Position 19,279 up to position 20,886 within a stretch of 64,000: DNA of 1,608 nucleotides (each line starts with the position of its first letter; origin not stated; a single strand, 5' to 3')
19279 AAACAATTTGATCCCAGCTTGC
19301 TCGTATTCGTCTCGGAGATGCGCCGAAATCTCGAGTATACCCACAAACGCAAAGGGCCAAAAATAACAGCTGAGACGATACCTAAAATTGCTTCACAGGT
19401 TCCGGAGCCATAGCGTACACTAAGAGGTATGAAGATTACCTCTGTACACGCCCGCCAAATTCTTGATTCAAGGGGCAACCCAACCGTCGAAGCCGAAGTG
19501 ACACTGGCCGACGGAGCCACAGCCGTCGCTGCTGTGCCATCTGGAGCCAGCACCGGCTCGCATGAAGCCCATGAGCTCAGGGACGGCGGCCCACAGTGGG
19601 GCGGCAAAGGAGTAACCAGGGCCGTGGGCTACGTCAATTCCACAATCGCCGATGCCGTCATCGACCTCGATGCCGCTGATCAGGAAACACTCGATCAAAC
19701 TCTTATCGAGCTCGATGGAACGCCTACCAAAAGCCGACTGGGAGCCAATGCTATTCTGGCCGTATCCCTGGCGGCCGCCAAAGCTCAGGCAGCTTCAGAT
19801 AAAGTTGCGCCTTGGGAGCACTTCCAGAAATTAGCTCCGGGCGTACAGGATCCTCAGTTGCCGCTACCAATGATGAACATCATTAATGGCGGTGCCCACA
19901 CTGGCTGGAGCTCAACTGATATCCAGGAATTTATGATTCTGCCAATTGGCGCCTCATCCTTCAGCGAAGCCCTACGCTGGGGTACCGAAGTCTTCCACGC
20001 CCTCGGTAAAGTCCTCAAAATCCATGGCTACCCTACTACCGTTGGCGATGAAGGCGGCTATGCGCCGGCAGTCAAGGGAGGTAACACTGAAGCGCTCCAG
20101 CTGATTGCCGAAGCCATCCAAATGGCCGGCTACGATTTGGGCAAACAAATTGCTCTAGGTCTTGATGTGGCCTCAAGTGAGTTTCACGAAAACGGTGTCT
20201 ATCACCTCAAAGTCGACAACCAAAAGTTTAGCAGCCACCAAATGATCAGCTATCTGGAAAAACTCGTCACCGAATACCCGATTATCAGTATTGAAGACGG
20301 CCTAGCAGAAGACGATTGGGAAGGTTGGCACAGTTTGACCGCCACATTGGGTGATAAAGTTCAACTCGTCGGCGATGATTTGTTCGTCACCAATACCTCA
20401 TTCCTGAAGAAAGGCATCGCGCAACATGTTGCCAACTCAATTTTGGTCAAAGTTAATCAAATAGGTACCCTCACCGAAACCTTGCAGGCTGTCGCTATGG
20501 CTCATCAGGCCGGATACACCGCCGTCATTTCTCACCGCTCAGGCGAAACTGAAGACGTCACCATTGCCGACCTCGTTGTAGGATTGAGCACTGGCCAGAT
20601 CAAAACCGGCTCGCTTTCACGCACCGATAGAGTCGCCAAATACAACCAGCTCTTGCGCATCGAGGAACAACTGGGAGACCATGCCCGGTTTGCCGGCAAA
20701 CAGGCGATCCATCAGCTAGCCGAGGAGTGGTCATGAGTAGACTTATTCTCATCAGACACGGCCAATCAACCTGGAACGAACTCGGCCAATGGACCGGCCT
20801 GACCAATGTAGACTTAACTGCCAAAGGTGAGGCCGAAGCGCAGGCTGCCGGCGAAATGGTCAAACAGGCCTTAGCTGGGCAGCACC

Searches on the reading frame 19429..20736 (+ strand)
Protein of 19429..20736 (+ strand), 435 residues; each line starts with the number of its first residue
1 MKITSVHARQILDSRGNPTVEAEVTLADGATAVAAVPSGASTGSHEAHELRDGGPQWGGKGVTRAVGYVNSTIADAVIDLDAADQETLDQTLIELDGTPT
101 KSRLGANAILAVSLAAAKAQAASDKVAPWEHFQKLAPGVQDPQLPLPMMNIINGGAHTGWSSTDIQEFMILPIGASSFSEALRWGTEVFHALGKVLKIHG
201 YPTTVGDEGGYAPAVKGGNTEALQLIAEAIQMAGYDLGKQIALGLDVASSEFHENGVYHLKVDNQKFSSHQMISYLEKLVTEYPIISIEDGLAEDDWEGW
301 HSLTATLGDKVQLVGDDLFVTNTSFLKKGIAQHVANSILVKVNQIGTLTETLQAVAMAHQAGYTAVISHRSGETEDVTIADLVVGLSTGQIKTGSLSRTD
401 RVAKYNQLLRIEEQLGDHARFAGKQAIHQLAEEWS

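Call 40: search_protein_families(library=pfam, proteins=[window:19429-20736:+], max_evalue=0.00001)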
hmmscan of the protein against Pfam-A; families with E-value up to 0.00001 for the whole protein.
window:19429-20736:+ (435 aa): 3 families
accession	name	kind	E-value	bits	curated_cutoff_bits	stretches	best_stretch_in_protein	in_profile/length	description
PF00113.28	Enolase_C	-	2.4e-126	421.4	21.5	1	144-428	4-294/296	Enolase, C-terminal TIM barrel domain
PF03952.21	Enolase_N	-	5.7e-52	175.8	35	1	3-131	1-130/131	Enolase, N-terminal domain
PF13378.12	MR_MLE_C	-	7.4e-06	26.3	29.4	0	264-369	52-154/219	Enolase C-terminal domain-like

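Call 53: list_cluster_members(proteins=[window:19429-20736:+, window:37549-39912:-, window:34581-35948:+, window:33065-34528:+, window:31153-33072:+, window:5322-7562:+, window:8624-10009:+, window:11399-12448:+])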
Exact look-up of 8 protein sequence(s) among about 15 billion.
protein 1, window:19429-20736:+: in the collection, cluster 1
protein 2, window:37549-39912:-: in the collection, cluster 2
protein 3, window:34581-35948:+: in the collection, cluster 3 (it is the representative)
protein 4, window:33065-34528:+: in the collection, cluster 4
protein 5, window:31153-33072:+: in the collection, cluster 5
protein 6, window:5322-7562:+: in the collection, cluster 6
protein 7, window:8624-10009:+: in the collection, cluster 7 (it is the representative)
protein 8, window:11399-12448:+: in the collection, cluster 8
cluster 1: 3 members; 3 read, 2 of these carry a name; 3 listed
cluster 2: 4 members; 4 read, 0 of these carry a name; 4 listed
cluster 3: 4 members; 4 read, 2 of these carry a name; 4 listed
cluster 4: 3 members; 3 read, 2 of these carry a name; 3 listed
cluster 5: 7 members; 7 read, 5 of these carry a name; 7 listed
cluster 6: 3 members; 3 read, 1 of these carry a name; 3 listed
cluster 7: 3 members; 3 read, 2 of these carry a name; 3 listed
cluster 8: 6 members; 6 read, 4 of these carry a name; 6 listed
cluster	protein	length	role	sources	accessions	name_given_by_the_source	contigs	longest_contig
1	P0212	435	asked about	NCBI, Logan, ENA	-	-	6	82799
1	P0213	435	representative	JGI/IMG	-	enolase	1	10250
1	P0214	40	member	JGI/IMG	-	enolase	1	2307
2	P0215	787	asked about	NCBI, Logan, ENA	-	-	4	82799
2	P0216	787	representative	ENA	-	-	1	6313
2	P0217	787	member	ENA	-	-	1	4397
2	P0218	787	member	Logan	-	-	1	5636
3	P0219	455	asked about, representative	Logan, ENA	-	-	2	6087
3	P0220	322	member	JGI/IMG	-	DNA polymerase-3 subunit epsilon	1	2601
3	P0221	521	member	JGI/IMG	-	DNA polymerase-3 subunit epsilon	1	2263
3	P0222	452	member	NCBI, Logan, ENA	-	-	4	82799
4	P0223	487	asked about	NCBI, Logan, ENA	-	-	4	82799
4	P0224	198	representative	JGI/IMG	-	hypothetical protein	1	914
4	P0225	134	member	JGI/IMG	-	predicted membrane-bound spermidine synthase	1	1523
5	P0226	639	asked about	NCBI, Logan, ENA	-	-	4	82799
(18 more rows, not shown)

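Call 54: find_homologous_proteins(query=window:19429-20736:+, max_evalue=1e-100)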
Query window:19429-20736:+ (435 aa): 8000 proteins with E <= 1e-100 among 8000 candidates; the best 120 are listed.
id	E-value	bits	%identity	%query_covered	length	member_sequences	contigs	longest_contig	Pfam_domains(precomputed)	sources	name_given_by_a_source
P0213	1.9e-279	944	99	100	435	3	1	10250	PF03952.22,PF00113.29,PF13378.13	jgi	jgi:enolase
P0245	5.0e-235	798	83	100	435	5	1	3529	PF03952.22,PF00113.29,PF07476.18,PF13378.13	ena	-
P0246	3.4e-222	756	79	99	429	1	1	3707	PF03952.22,PF00113.29,PF13378.13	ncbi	ncbi:MAG TPA: phosphopyruvate hydratase [Candidatus Saccharimonadia bacterium]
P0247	4.5e-217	739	79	99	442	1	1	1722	PF03952.22,PF00113.29,PF13378.13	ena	-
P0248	4.7e-199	680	73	99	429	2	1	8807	PF03952.22,PF00113.29,PF07476.18,PF13378.13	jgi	jgi:enolase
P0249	8.7e-198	675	74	98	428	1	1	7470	PF03952.22,PF00113.29,PF07476.18,PF13378.13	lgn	-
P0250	2.5e-196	671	72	99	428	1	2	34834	PF03952.22,PF00113.29,PF07476.18,PF13378.13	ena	-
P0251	2.8e-196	671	72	99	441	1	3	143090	PF03952.22,PF00113.29,PF07476.18,PF13378.13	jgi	-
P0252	3.0e-196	670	74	99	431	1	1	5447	PF03952.22,PF00113.29,PF07476.18,PF13378.13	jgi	jgi:enolase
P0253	6.1e-196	669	72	99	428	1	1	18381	PF03952.22,PF00113.29,PF07476.18,PF13378.13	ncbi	-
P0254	8.5e-196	669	73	99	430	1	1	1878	PF03952.22,PF00113.29,PF07476.18,PF13378.13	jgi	jgi:enolase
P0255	5.5e-195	666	73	99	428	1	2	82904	PF03952.22,PF00113.29,PF07476.18,PF13378.13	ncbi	ncbi:MAG: phosphopyruvate hydratase [Candidatus Saccharimonadales bacterium]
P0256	2.0e-194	664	71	98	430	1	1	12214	PF03952.22,PF00113.29,PF07476.18,PF13378.13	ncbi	-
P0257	2.7e-194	664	74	98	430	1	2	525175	PF03952.22,PF00113.29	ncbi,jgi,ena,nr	ncbi:MAG TPA: phosphopyruvate hydratase [Candidatus Saccharimonadia bacterium]|nr:phosphopyruvate hy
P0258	7.3e-194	663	73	99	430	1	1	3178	PF03952.22,PF00113.29,PF13378.13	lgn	-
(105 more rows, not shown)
